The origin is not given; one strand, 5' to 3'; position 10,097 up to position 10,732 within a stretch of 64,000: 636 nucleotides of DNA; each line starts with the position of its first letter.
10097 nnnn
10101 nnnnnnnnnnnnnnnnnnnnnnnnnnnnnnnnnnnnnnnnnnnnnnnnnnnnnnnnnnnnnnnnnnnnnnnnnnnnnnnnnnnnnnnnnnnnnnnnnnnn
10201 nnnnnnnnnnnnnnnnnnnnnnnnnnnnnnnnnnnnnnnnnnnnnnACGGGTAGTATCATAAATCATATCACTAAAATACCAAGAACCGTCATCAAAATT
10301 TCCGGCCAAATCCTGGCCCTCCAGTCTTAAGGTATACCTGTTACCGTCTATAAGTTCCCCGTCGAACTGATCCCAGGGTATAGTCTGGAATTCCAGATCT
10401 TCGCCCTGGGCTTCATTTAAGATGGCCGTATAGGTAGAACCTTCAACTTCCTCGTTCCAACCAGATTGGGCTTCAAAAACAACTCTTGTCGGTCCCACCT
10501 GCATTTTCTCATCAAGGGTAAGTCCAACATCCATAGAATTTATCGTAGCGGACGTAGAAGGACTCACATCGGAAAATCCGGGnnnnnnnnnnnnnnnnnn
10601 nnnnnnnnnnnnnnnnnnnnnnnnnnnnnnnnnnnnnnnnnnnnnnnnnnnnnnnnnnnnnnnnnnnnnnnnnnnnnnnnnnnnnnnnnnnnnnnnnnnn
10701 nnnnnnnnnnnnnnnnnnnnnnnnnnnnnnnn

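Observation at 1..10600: Titin-like higher-order super-repeat: 13 domains (7 Trp-rich + 6 type-B), ~4.5 kb period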

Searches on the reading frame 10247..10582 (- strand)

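Call 78: search_protein_families(library=pfam, proteins=[window:10247-10582:-], max_evalue=1)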
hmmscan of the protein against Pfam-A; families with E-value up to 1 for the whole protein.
window:10247-10582:- (112 aa): 1 family
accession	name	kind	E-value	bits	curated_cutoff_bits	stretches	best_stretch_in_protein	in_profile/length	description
PF24224.1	DUF7440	-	0.21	12.2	25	1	23-74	5-55/110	Family of unknown function (DUF7440)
